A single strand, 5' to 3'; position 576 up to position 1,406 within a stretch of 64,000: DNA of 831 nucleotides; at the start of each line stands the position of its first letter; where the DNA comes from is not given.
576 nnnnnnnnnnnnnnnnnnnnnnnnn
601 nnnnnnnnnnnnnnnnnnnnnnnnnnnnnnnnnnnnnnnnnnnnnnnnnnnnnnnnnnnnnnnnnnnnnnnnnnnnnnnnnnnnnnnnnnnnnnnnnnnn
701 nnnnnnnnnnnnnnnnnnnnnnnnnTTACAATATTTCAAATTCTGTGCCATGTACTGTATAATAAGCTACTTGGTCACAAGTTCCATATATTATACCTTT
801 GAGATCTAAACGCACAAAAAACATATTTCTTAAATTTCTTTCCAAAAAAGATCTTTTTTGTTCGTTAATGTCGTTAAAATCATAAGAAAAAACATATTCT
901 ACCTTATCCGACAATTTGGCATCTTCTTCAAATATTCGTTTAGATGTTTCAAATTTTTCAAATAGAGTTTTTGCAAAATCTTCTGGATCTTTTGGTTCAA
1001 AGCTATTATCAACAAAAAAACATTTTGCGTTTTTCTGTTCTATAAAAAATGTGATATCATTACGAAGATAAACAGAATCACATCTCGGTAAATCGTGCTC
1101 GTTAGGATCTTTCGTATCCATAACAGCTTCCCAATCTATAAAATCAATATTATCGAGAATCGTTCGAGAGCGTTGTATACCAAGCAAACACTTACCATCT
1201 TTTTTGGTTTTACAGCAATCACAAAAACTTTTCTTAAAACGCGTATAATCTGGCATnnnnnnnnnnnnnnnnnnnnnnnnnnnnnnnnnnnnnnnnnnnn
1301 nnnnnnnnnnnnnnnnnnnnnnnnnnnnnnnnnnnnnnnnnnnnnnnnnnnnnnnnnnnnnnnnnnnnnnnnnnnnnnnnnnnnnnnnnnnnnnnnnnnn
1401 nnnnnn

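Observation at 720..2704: AT-rich ATPase + small Cys-cluster/D-x12-ExK protein cassette bracketed by an exact 13-bp direct repeat: candidate uncharacterised defence module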

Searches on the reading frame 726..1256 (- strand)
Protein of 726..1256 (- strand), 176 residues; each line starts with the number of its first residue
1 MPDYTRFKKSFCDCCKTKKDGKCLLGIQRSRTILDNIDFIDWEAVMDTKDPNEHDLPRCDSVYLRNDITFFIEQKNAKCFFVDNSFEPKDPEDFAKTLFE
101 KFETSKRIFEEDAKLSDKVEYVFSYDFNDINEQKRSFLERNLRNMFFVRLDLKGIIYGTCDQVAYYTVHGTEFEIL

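Call 3: search_protein_families(library=pfam, proteins=[window:726-1256:-], max_evalue=1)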
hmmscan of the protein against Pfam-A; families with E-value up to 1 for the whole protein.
window:726-1256:- (176 aa): 0 families

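Call 4: search_protein_families(library=padloc, proteins=[window:726-1256:-], max_evalue=1)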
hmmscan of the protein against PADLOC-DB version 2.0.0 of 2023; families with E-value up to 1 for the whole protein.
window:726-1256:- (176 aa): 0 families

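Call 5: search_protein_families(library=ncbifam, proteins=[window:726-1256:-], max_evalue=1)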
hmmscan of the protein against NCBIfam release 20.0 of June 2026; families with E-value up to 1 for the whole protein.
window:726-1256:- (176 aa): 0 families

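Call 10: find_homologous_proteins(query=window:726-1256:-, max_evalue=0.01)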
Query window:726-1256:- (176 aa): 11 proteins with E <= 0.01 among 32 candidates.
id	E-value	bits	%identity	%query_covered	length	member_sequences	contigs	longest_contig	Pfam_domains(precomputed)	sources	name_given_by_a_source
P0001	2.7e-103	361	89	100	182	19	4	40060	-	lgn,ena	-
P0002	2.3e-69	251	61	99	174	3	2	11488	-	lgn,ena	-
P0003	7.1e-59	217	55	99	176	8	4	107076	-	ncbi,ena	-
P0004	5.6e-53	197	55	100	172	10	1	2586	-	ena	-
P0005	6.4e-52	194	52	95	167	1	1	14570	-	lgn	-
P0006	4.5e-49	185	48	99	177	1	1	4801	-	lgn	-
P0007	7.5e-45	171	49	98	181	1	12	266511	-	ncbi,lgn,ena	-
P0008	4.1e-34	136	47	97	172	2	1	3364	-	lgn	-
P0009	2.3e-29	121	39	96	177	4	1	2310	-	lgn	-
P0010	4.2e-29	120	39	96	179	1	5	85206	-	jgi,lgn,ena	-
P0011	5.6e-29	119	38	96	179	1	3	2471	-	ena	-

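Call 11: find_encoding_contigs(protein=window:726-1256:-, flank=10000, max_places=10)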
Protein window:726-1256:- (176 aa): 9 contigs read that carry it; 8 places shown.
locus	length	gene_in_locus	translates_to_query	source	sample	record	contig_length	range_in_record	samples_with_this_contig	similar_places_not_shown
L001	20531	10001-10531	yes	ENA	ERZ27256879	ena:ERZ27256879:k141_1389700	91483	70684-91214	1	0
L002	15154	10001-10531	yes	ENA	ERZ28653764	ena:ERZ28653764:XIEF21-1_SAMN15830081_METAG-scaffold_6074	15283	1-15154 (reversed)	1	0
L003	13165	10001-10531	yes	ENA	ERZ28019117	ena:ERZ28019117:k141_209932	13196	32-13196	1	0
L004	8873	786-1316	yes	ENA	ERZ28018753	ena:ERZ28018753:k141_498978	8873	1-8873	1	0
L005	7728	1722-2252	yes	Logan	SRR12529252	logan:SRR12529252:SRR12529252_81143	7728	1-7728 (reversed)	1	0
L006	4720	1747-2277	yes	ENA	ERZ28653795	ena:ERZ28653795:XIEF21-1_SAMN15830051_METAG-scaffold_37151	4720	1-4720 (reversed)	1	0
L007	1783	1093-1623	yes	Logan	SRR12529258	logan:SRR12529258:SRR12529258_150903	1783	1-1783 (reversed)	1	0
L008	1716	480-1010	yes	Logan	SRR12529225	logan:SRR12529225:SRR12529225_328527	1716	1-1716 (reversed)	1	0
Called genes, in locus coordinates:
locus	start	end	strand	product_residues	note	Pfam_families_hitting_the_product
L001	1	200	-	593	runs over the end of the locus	PF00456:Transketolase_N, PF13292:DXP_synthase_N, PF00676:E1_dh (faint), PF02775:TPP_enzyme_C (weak), PF02779:Transket_pyr, PF22613:Transketolase_C_1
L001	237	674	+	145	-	PF00075:RNase_H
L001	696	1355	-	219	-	PF01728:FtsJ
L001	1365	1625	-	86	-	-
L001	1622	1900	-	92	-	-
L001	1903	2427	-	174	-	PF02978:SRP_SPB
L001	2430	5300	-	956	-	PF00005:ABC_tran (faint), PF02463:SMC_N (faint), PF03193:RsgA_GTPase (faint), PF13555:AAA_29 (faint), PF20703:nSTAND1 (faint), PF17760:UvrA_inter, PF17755:UvrA_DNA-bind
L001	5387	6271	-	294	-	PF13413:HTH_25, PF13464:RodZ_C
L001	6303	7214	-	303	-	PF01207:Dus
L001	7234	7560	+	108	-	-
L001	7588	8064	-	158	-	PF03073:TspO_MBR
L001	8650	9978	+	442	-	PF13175:AAA_15, PF13304:AAA_21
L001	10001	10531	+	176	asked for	-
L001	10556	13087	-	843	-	PF10544:T5orf172 (weak), PF04851:ResIII (weak)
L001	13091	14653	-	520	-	PF02384:N6_Mtase (faint), PF07669:Eco57I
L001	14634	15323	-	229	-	-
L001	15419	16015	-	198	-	PF00239:Resolvase, PF13936:HTH_38 (weak)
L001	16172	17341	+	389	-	PF00589:Phage_integrase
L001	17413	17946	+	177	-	-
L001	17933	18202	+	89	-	-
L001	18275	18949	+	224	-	-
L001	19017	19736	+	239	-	PF08378:NERD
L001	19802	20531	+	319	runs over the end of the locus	-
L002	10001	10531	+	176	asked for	-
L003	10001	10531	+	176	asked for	-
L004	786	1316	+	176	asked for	-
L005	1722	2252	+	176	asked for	-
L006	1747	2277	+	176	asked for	-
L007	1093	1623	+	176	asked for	-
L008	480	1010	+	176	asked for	-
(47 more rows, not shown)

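Call 20: find_encoding_contigs(protein=P0007, flank=10000, max_places=4)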
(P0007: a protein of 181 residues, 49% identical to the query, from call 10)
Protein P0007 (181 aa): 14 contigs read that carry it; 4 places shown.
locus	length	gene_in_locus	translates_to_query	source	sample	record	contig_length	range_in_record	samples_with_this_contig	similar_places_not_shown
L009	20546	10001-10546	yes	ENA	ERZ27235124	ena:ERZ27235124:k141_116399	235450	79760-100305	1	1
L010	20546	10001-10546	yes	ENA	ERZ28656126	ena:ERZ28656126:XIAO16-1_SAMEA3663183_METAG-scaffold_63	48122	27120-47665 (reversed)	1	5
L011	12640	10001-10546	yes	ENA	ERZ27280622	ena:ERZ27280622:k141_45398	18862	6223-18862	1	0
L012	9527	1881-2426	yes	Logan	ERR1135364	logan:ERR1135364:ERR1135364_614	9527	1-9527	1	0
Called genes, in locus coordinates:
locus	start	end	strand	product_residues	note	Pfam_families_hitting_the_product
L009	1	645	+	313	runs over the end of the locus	-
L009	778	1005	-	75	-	-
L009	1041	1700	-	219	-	PF01728:FtsJ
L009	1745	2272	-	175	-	PF02978:SRP_SPB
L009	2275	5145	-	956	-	PF00005:ABC_tran (faint), PF02463:SMC_N (faint), PF03193:RsgA_GTPase (faint), PF13555:AAA_29 (faint), PF20703:nSTAND1 (faint), PF17760:UvrA_inter, PF17755:UvrA_DNA-bind, PF12399:BCA_ABC_TP_C (faint)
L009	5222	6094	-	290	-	PF13413:HTH_25, PF13464:RodZ_C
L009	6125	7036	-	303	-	PF01207:Dus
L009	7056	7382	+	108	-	-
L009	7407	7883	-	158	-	PF03073:TspO_MBR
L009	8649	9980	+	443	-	PF13175:AAA_15, PF13304:AAA_21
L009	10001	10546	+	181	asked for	-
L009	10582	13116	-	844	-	PF10544:T5orf172 (weak), PF04851:ResIII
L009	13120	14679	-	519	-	PF02384:N6_Mtase (faint), PF07669:Eco57I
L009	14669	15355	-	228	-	-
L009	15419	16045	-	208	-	PF00239:Resolvase, PF13936:HTH_38 (faint)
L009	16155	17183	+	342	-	PF14022:DUF4238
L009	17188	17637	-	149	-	-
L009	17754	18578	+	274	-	PF02498:Bro-N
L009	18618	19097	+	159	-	-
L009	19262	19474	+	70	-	PF12728:HTH_17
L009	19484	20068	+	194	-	PF19808:DUF6291 (faint)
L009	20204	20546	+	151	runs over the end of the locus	-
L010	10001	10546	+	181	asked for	-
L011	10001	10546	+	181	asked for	-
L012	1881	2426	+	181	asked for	-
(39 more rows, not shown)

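Call 21: find_encoding_contigs(protein=P0003, flank=10000, max_places=4)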
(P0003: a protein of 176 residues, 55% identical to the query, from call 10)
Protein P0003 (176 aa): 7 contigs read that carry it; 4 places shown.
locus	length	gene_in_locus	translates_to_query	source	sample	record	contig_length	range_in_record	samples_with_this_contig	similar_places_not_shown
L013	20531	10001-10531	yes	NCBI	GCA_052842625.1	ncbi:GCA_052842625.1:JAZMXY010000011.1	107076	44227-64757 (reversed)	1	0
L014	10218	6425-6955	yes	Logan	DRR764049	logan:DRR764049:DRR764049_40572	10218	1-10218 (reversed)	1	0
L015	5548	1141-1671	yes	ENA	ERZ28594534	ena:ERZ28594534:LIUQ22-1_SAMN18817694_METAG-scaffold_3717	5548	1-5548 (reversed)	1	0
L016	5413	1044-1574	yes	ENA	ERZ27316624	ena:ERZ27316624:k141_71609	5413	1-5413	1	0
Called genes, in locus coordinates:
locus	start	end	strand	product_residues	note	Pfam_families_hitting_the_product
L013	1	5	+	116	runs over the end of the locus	PF08378:NERD (weak), PF02021:UPF0102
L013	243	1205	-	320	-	-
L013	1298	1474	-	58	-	PF12797:Fer4_2 (weak), PF13237:Fer4_10, PF14697:Fer4_21, PF00037:Fer4, PF12837:Fer4_6 (weak), PF12838:Fer4_7, PF13187:Fer4_9, PF00037:Fer4, +7 more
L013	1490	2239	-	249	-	PF01027:Bax1-I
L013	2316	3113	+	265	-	PF01790:LGT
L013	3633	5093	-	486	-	PF00239:Resolvase, PF07508:Recombinase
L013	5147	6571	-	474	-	PF00239:Resolvase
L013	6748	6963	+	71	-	-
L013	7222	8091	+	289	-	-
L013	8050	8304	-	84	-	PF12728:HTH_17 (weak)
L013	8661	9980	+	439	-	PF13175:AAA_15, PF13304:AAA_21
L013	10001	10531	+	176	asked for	-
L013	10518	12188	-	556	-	PF01555:N6_N4_Mtase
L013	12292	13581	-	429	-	-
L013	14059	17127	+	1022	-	PF03797:Autotransporter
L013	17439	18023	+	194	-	PF00589:Phage_integrase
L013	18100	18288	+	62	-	-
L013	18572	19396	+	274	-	PF05838:Glyco_hydro_108, PF09374:PG_binding_3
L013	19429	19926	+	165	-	-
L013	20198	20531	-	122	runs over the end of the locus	PF00830:Ribosomal_L28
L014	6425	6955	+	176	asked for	-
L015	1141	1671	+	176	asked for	-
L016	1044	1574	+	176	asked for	-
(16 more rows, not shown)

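Call 22: find_encoding_contigs(protein=P0010, flank=10000, max_places=4)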
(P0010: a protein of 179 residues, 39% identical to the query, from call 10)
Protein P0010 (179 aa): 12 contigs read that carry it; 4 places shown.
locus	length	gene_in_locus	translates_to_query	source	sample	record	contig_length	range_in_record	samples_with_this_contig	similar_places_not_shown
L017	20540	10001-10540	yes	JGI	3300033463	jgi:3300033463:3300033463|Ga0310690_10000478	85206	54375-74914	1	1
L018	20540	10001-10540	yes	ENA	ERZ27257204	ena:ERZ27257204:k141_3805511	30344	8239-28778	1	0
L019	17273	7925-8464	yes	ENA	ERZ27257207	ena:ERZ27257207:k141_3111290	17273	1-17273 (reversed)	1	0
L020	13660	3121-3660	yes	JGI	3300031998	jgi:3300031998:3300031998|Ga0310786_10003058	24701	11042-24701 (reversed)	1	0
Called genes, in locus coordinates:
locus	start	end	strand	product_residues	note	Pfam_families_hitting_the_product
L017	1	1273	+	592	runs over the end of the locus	-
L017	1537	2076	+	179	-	PF00080:Sod_Cu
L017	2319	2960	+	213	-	-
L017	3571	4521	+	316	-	-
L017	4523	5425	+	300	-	-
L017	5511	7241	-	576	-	PF00133:tRNA-synt_1 (weak), PF09334:tRNA-synt_1g, PF19303:Anticodon_3, PF08264:Anticodon_1 (weak)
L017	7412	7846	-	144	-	PF00293:NUDIX, PF14815:NUDIX_4 (weak)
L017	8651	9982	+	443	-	PF13175:AAA_15, PF13304:AAA_21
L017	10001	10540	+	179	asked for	-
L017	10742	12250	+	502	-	PF12161:HsdM_N, PF02384:N6_Mtase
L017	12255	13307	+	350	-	PF16289:PIN_12, PF18476:PIN_8 (faint)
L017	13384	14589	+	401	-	PF01420:Methylase_S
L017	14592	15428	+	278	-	-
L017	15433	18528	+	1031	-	PF04313:HSDR_N, PF04851:ResIII, PF18766:SWI2_SNF2, PF22679:T1R_D3-like, PF11867:T1RH-like_C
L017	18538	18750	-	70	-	-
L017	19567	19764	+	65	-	PF12728:HTH_17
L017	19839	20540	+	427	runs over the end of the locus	PF22022:Phage_int_M (faint), PF00589:Phage_integrase, PF22823:MrpR_C_cat (weak)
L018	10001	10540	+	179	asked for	-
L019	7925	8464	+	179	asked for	-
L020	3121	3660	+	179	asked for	-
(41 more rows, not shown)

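Call 29: predict_structure(alignment_id=A1)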
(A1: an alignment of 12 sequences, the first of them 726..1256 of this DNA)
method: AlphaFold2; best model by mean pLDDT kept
length: 176 residues; sequences in the alignment: 12
mean_pLDDT: 71.6   pTM: 0.73
mean pLDDT of the five models: 71.6, 69.3, 66.7, 66.7, 64.1
residues with pLDDT >= 90: 30; 70-90: 81; 50-70: 32; < 50: 33
segments of 3 or more residues with pLDDT < 50: 1-14, 23-29, 46-50, 52-54
pLDDT, mean of each block of 10 residues (from residue 1): 32 50 48 55 50 59 81 85 81 93 85 80 85 80 89 91 81 60
secondary structure, 60 per line:
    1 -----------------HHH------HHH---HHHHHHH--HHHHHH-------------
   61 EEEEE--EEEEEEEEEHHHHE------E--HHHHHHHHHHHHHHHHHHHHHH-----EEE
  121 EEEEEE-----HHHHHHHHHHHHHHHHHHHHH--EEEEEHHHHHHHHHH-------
elements in order: H33-39 H42-47 E61-65 E68-76 H77-80 H91-112 E118-126 H132-152 E155-159 H160-169
